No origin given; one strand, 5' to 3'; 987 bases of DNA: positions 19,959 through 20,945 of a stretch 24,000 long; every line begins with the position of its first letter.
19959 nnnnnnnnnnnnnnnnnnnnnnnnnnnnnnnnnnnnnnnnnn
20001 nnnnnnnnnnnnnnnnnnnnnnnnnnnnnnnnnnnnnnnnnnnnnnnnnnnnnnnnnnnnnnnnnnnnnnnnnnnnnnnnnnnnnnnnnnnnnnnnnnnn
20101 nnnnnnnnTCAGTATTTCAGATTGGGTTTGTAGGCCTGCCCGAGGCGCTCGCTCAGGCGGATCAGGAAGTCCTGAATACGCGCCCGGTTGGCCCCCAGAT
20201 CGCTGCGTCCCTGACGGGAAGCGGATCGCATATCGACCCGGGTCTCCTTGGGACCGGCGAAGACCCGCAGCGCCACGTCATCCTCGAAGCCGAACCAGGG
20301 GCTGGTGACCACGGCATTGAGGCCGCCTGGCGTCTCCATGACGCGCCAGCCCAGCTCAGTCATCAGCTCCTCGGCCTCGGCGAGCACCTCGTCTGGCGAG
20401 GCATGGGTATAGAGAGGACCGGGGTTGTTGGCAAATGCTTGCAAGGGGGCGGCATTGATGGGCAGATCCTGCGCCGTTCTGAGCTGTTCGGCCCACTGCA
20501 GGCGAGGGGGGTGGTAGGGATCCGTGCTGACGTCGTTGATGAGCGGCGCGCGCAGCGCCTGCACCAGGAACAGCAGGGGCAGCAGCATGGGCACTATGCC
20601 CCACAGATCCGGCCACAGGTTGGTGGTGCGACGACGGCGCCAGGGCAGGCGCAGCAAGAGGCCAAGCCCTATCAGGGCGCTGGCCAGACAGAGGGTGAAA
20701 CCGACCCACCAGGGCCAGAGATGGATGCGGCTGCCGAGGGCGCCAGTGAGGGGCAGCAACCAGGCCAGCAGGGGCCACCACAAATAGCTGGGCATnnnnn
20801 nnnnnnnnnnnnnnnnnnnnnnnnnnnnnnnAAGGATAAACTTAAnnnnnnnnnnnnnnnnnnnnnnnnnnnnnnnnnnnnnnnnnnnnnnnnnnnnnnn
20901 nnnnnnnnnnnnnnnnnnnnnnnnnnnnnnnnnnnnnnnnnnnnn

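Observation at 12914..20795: ynj-like cluster rebuilt around a membrane-tethered disulfide reductase: candidate uncharacterised import/redox/lipid-transfer system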

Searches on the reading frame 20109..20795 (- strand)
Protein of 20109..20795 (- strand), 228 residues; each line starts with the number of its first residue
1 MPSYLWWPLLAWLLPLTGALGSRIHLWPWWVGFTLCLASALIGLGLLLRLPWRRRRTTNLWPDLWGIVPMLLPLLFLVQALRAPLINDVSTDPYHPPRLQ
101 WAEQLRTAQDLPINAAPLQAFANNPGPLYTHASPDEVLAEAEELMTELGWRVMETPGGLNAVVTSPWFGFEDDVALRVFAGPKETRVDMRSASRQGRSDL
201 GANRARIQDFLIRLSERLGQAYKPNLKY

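Call 5: search_protein_families(library=pfam, proteins=[window:20109-20795:-])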
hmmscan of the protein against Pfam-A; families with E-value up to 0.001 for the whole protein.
window:20109-20795:- (228 aa): 1 family
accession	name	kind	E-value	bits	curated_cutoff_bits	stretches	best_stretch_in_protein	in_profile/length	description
PF07386.16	DUF1499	-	2.4e-22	79.9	22.6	1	88-213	1-113/114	Protein of unknown function (DUF1499)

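Call 6: search_protein_families(library=ncbifam, proteins=[window:20109-20795:-])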
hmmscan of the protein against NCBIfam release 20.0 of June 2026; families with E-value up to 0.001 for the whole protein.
window:20109-20795:- (228 aa): 0 families

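Call 36: search_solved_structures(query=window:20109-20795:-, max_evalue=1)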
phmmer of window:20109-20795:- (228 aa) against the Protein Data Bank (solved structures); distinct sequences matched with E-value up to 1: 0.

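Call 84: find_homologous_proteins(query=A7, max_evalue=0.00001)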
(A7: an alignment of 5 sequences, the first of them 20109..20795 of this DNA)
Query A7 (5 sequences) (228 aa, profile of the alignment): 3182 proteins with E <= 0.00001 among 8000 candidates; the best 120 are listed.
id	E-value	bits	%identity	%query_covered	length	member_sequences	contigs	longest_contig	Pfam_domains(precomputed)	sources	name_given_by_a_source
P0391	1.3e-104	367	32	88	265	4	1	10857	PF07386.17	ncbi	ncbi:MAG: DUF1499 domain-containing protein [Pseudomonadota bacterium]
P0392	4.6e-98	346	30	88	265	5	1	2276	PF07386.17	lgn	-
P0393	3.8e-97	343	32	88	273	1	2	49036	PF07386.17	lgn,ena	-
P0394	9.7e-93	328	33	88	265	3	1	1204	PF07386.17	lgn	-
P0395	2.1e-91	324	32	89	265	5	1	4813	PF07386.17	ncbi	ncbi:MAG: DUF1499 domain-containing protein [Pseudomonadota bacterium]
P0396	6.5e-89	316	29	72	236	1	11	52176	PF07386.17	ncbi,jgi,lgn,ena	jgi:uncharacterized protein (DUF1499 family)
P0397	8.2e-89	316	29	72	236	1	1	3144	PF07386.17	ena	-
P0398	2.9e-88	314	29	72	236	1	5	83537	PF07386.17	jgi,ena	jgi:uncharacterized protein (DUF1499 family)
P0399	3.7e-88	313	28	72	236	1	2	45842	PF07386.17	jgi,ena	-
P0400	8.7e-88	312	46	29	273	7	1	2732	PF07386.17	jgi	jgi:hypothetical protein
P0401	1.8e-87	311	29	72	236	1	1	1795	PF07386.17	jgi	jgi:uncharacterized protein (DUF1499 family)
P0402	2.3e-87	311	28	92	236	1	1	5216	PF07386.17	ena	-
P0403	2.7e-87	311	30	72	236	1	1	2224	PF07386.17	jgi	jgi:uncharacterized protein (DUF1499 family)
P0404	3.0e-87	310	28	92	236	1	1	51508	PF07386.17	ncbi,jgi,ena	-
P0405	4.8e-87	310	28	92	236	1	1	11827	PF07386.17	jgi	jgi:uncharacterized protein (DUF1499 family)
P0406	5.6e-87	310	30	72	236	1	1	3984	PF07386.17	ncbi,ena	-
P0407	7.2e-87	309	71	91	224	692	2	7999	PF07386.17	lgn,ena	-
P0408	9.6e-87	309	29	72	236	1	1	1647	PF07386.17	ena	-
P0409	1.0e-86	309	28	92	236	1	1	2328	PF07386.17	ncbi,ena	-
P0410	1.4e-86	308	27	72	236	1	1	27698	PF07386.17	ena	-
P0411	2.9e-86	307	27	72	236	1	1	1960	PF07386.17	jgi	jgi:uncharacterized protein (DUF1499 family)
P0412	3.2e-86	307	27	72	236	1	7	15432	PF07386.17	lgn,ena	-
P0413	5.5e-86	306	27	72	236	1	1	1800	PF07386.17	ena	-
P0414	6.3e-86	306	27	72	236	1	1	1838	PF07386.17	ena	-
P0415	6.6e-86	306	27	72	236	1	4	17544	PF07386.17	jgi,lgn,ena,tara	tara:strand:- start:870 stop:1580 length:711 start_codon:yes stop_codon:yes gene_type:complete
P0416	7.6e-86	306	28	72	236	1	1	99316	PF07386.17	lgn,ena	-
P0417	1.0e-85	305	27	72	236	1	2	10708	PF07386.17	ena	-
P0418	1.3e-85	305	30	88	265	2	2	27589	PF07386.17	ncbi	ncbi:MAG: DUF1499 domain-containing protein [Pseudomonadota bacterium]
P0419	1.5e-85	305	29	68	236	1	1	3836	PF07386.17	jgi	jgi:uncharacterized protein (DUF1499 family)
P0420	1.9e-85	305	28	92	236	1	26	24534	PF07386.17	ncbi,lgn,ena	-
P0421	6.2e-85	303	29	69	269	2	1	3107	PF07386.17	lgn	-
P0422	7.9e-85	303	28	72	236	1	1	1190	PF07386.17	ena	-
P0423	1.0e-84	302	29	68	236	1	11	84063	PF07386.17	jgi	jgi:uncharacterized protein (DUF1499 family)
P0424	1.1e-84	302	29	72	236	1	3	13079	PF07386.17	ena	-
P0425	1.3e-84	302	28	92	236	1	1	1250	PF07386.17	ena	-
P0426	1.4e-84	302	28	72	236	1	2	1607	PF07386.17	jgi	jgi:uncharacterized protein (DUF1499 family)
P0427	1.5e-84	302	28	92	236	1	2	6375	PF07386.17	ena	-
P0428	1.7e-84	301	28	92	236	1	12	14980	PF07386.17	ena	-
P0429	2.7e-84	301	28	92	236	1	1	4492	PF07386.17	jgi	jgi:uncharacterized protein (DUF1499 family)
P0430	2.7e-84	301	29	72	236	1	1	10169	PF07386.17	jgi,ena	-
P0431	3.1e-84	301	28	72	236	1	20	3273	PF07386.17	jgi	jgi:uncharacterized protein (DUF1499 family)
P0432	3.3e-84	300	28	72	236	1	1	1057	PF07386.17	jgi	-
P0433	3.8e-84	300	30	72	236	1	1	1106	PF07386.17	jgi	jgi:uncharacterized protein (DUF1499 family)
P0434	3.9e-84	300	31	71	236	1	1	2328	PF07386.17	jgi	jgi:uncharacterized protein (DUF1499 family)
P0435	4.1e-84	300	27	92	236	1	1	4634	PF07386.17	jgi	jgi:uncharacterized protein (DUF1499 family)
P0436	5.1e-84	300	29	72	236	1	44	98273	PF07386.17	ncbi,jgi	ncbi:MAG: hypothetical protein ACI9LX_002107 [Paraglaciecola sp.]|jgi:uncharacterized protein (DUF14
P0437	5.1e-84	300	28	72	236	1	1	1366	PF07386.17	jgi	jgi:uncharacterized protein (DUF1499 family)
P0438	6.9e-84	299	33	93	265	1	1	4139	PF07386.17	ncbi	ncbi:MAG: DUF1499 domain-containing protein [Pseudomonadota bacterium]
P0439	8.0e-84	299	32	64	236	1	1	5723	PF07386.17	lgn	-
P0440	8.1e-84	299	30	72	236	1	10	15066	PF07386.17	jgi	jgi:uncharacterized protein (DUF1499 family)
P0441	9.5e-84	299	27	92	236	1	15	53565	PF07386.17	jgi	jgi:uncharacterized protein (DUF1499 family)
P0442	9.6e-84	299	29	76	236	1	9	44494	PF07386.17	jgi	jgi:uncharacterized protein (DUF1499 family)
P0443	1.1e-83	299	30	72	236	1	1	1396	PF07386.17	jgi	jgi:uncharacterized protein (DUF1499 family)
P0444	1.8e-83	298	28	72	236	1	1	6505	PF07386.17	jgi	jgi:uncharacterized protein (DUF1499 family)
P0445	1.9e-83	298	27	92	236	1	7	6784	PF07386.17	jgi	jgi:uncharacterized protein (DUF1499 family)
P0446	2.0e-83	298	31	65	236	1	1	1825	PF07386.17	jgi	jgi:uncharacterized protein (DUF1499 family)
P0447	2.2e-83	298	31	65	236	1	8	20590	PF07386.17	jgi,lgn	jgi:uncharacterized protein (DUF1499 family)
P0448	2.3e-83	298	27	92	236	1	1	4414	PF07386.17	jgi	jgi:uncharacterized protein (DUF1499 family)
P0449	2.5e-83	298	28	72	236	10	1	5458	PF07386.17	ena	-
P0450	3.9e-83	297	31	65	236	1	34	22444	PF07386.17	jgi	jgi:uncharacterized protein (DUF1499 family)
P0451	4.0e-83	297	27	76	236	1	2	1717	PF07386.17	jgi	jgi:uncharacterized protein (DUF1499 family)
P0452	4.2e-83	297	28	91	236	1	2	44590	PF07386.17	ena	-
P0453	4.6e-83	297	27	92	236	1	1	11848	PF07386.17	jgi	jgi:uncharacterized protein (DUF1499 family)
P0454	5.3e-83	297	30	72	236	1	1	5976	PF07386.17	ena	-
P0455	5.7e-83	296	27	91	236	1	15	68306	PF07386.17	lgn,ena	-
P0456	5.7e-83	296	28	75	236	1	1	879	PF07386.17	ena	-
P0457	6.2e-83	296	28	92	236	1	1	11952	PF07386.17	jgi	-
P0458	6.8e-83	296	29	93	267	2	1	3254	PF07386.17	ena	-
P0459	7.9e-83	296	28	65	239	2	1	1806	PF07386.17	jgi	jgi:uncharacterized protein (DUF1499 family)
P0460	8.0e-83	296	32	64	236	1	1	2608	PF07386.17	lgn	-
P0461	8.5e-83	296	92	100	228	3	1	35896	PF07386.17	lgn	-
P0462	9.0e-83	296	31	65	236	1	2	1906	PF07386.17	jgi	jgi:uncharacterized protein (DUF1499 family)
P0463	9.0e-83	296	27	91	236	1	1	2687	PF07386.17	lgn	-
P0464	9.6e-83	296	27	76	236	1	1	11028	PF07386.17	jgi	jgi:uncharacterized protein (DUF1499 family)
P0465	1.0e-82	296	28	92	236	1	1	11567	PF07386.17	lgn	-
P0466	1.1e-82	296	27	75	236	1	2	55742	PF07386.17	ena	-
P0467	1.4e-82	295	27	77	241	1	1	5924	PF07386.17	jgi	jgi:uncharacterized protein (DUF1499 family)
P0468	1.5e-82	295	29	75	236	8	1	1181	PF07386.17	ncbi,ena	-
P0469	1.7e-82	295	28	75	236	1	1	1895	PF07386.17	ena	-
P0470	1.7e-82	295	27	75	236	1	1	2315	PF07386.17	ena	-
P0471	1.7e-82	295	29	76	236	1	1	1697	PF07386.17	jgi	jgi:uncharacterized protein (DUF1499 family)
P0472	2.1e-82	295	27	92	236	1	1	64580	PF07386.17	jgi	-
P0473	2.1e-82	295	27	91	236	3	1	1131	PF07386.17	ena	-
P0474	2.2e-82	294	29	77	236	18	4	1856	PF07386.17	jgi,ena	-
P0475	2.4e-82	294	29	76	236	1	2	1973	PF07386.17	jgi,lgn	jgi:uncharacterized protein (DUF1499 family)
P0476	2.9e-82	294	29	92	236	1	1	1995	PF07386.17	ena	-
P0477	4.7e-82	293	30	65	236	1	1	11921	PF07386.17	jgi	jgi:uncharacterized protein (DUF1499 family)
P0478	4.8e-82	293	27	92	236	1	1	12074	PF07386.17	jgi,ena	-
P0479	6.7e-82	293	30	72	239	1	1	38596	PF07386.17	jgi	jgi:uncharacterized protein (DUF1499 family)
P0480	8.9e-82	292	27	89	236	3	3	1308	PF07386.17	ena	-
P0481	1.2e-81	292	28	91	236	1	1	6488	PF07386.17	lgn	-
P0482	1.2e-81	292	27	82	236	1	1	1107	PF07386.17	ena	-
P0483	1.5e-81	292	29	76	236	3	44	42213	PF07386.17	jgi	jgi:uncharacterized protein (DUF1499 family)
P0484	1.5e-81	292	27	76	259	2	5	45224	PF07386.17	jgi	jgi:uncharacterized protein (DUF1499 family)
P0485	2.2e-81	291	28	68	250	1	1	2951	PF07386.17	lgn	-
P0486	2.3e-81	291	48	29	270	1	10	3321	PF07386.17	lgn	-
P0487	3.0e-81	291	28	82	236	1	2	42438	PF07386.17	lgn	-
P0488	3.0e-81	291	31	97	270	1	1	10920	PF07386.17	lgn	-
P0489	3.4e-81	291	27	76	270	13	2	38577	PF07386.17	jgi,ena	jgi:uncharacterized protein (DUF1499 family)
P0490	5.9e-81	290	86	100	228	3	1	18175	PF07386.17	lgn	-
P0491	6.4e-81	290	30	65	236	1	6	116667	PF07386.17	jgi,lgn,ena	jgi:uncharacterized protein (DUF1499 family)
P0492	7.5e-81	289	31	72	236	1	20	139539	PF07386.17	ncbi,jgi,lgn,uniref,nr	ncbi:DUF1499 domain-containing protein [Paraglaciecola psychrophila]|jgi:uncharacterized protein (DU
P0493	8.0e-81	289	28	92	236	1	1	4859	PF07386.17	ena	-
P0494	9.2e-81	289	29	76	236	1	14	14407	PF07386.17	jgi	jgi:uncharacterized protein (DUF1499 family)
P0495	1.6e-80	288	30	88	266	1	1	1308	PF07386.17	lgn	-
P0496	1.7e-80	288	28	72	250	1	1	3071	PF07386.17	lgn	-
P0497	1.8e-80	288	28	68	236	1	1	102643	PF07386.17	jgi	jgi:uncharacterized protein (DUF1499 family)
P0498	1.9e-80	288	31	68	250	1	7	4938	PF07386.17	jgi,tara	jgi:uncharacterized protein (DUF1499 family)|tara:strand:- start:2236 stop:2988 length:753 start_cod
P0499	1.9e-80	288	31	68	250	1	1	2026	PF07386.17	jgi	jgi:uncharacterized protein (DUF1499 family)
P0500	2.0e-80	288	31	72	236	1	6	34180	PF07386.17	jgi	jgi:uncharacterized protein (DUF1499 family)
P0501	2.3e-80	288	31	68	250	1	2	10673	PF07386.17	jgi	jgi:uncharacterized protein (DUF1499 family)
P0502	2.8e-80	288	31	72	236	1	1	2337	PF07386.17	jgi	jgi:uncharacterized protein (DUF1499 family)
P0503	3.1e-80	287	73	100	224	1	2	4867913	PF07386.17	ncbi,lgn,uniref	ncbi:DUF1499 domain-containing protein [Aeromonas dhakensis]|uniref:DUF1499 domain-containing protei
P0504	3.2e-80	287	85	100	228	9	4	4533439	PF07386.17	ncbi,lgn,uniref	ncbi:DUF1499 domain-containing protein [Aeromonas sp. NJAU223]|uniref:DUF1499 domain-containing prot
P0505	3.3e-80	287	28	82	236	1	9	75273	PF07386.17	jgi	jgi:uncharacterized protein (DUF1499 family)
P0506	3.3e-80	287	32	89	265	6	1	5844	PF07386.17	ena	-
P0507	3.3e-80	287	27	92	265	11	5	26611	PF07386.17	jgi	jgi:uncharacterized protein (DUF1499 family)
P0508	3.4e-80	287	30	72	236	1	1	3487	PF07386.17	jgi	jgi:uncharacterized protein (DUF1499 family)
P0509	4.9e-80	287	27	76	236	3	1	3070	PF07386.17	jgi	jgi:uncharacterized protein (DUF1499 family)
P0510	5.3e-80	287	31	72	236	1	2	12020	PF07386.17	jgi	jgi:uncharacterized protein (DUF1499 family)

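Call 85: find_encoding_contigs(protein=P0492, flank=10000, max_places=1)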
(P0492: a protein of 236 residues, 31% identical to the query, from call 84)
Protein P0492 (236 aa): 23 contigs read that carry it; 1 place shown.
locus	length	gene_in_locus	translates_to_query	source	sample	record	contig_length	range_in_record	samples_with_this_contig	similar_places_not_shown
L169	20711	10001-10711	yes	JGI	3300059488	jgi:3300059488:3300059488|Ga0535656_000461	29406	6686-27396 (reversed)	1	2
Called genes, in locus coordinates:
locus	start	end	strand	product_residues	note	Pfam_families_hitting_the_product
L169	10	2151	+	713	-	PF09335:VTT_dom, PF01266:DAO (faint), PF03486:HI0933_like (faint), PF07992:Pyr_redox_2, PF13738:Pyr_redox_3, PF00070:Pyr_redox, PF02852:Pyr_redox_dim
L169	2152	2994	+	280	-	PF04784:DUF547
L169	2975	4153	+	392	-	PF01547:SBP_bac_1 (weak), PF13416:SBP_bac_8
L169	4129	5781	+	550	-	PF00528:BPD_transp_1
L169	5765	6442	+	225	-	PF00005:ABC_tran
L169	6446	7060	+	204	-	PF01066:CDP-OH_P_transf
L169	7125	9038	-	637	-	PF05960:DUF885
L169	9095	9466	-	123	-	PF04116:FA_hydroxylase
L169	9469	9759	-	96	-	-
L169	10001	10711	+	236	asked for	PF07386:DUF1499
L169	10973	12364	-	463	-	PF04231:Endonuclease_1, PF00932:LTD (weak)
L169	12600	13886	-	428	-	PF02844:GARS_N, PF01071:GARS_A, PF02843:GARS_C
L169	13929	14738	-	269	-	-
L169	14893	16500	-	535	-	PF02142:MGS, PF01808:AICARFT_IMPCHas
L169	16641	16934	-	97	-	PF27465:Fis_N, PF02954:HTH_8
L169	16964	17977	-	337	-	PF01207:Dus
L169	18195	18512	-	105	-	PF06127:Mpo1-like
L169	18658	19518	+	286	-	PF00085:Thioredoxin, PF12895:ANAPC3, PF13432:TPR_16 (faint), PF14559:TPR_19, PF14561:TPR_20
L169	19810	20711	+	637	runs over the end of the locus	PF00135:COesterase, PF07859:Abhydrolase_3 (faint), PF20434:BD-FAE (faint), PF00135:COesterase (weak)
